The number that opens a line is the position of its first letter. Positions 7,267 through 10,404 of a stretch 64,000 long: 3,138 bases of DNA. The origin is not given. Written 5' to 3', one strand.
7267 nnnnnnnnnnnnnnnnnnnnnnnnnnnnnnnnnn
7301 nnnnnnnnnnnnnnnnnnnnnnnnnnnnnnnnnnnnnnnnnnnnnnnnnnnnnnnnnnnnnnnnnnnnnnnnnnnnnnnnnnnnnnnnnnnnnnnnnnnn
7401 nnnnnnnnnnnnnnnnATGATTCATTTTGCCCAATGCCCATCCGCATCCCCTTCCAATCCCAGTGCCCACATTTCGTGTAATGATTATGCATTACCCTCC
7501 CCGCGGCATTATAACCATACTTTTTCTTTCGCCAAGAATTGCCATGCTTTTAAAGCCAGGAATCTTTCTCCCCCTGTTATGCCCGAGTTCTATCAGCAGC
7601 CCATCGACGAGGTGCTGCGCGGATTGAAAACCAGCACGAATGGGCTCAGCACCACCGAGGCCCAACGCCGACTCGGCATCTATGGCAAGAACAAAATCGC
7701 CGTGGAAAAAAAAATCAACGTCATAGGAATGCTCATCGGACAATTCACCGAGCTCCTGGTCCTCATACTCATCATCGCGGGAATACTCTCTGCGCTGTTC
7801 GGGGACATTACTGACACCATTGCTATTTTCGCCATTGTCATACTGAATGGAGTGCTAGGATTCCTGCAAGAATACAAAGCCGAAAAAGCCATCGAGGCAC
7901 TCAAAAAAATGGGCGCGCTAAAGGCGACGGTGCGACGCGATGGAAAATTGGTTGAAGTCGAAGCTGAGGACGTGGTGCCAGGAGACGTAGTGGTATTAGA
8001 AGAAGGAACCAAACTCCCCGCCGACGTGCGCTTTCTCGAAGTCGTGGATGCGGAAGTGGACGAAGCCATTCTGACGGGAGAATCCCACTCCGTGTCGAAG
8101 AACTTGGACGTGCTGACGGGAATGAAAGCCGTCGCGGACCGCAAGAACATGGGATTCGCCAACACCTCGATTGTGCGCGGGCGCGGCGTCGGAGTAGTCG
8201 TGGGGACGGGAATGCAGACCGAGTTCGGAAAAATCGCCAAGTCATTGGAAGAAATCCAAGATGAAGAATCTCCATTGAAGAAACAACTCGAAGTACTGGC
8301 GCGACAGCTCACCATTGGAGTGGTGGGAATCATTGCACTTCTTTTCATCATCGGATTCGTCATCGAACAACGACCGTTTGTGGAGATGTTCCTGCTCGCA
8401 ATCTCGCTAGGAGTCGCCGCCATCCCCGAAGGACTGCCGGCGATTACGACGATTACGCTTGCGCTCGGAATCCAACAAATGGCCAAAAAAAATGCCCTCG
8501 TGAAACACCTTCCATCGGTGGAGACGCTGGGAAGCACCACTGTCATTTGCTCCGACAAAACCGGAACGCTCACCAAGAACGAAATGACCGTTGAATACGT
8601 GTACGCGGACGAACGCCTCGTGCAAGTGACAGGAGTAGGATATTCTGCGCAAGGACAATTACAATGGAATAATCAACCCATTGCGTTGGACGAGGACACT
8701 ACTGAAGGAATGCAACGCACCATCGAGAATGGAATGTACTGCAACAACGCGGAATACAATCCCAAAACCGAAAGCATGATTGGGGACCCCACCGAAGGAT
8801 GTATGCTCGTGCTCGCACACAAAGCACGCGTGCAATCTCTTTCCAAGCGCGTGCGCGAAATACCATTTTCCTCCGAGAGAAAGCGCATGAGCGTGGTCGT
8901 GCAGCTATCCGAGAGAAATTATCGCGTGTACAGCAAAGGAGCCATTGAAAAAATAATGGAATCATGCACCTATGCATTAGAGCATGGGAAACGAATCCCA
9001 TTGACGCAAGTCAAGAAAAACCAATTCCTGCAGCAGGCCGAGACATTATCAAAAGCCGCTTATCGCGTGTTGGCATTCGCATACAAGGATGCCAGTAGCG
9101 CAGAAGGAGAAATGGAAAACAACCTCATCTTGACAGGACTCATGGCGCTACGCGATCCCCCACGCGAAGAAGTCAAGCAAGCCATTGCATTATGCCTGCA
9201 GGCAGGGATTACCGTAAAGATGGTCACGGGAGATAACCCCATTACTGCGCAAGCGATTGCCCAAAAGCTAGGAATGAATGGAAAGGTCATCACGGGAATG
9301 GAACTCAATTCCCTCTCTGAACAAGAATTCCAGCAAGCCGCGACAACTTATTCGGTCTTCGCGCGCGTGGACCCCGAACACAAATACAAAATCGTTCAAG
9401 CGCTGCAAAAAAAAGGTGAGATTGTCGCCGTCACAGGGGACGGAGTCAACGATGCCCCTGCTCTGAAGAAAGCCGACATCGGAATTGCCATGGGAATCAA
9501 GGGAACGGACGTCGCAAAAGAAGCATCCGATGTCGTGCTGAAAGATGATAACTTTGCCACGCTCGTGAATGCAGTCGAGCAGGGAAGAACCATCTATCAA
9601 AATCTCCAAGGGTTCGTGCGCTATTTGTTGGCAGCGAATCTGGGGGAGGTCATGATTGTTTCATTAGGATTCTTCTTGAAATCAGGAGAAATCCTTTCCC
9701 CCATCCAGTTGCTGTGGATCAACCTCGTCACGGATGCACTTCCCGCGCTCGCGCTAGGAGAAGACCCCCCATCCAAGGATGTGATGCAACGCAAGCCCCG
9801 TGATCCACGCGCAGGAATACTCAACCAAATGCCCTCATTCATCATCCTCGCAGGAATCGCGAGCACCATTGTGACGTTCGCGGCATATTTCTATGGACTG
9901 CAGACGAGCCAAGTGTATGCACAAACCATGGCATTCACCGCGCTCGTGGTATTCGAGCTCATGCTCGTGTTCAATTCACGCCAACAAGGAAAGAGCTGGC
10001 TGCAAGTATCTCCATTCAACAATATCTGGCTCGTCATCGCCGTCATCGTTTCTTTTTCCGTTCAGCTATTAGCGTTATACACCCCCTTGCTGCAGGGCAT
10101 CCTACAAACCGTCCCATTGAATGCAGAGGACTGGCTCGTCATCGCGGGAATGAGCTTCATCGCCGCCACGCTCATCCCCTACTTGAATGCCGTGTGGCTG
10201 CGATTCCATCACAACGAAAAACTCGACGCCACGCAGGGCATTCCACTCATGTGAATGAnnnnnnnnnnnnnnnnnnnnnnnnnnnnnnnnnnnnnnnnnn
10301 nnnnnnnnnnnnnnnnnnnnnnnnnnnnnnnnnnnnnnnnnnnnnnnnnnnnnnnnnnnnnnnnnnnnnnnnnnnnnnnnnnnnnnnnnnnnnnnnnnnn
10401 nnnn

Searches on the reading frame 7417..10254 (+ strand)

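Call 92: search_protein_families(library=pfam, max_evalue=0.01, proteins=[window:7417-10254:+])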
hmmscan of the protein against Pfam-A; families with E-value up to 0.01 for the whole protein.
window:7417-10254:+ (945 aa): 7 families
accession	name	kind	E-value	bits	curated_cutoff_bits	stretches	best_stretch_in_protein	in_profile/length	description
PF00122.25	E1-E2_ATPase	-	4.9e-50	170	28.1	1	167-358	4-181/181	E1-E2 ATPase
PF00689.26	Cation_ATPase_C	-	5.1e-47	160.3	27.3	1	759-917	3-166/175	Cation transporting ATPase, C-terminus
PF00702.32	Hydrolase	-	1.9e-20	74.5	26.4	1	376-687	3-191/191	haloacid dehalogenase-like hydrolase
PF13246.12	Cation_ATPase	-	7.2e-19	68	21.7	1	441-519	2-90/91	Cation transport ATPase (P-type)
PF00690.31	Cation_ATPase_N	-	9.8e-19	67.2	20.4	1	59-125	2-69/69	Cation transporter/ATPase, N-terminus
PF08282.18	Hydrolase_3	-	2.1e-06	28.1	20.9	1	659-713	195-248/255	haloacid dehalogenase-like hydrolase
PF12710.13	HAD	-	0.00082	20.3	27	1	578-684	85-189/189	haloacid dehalogenase-like hydrolase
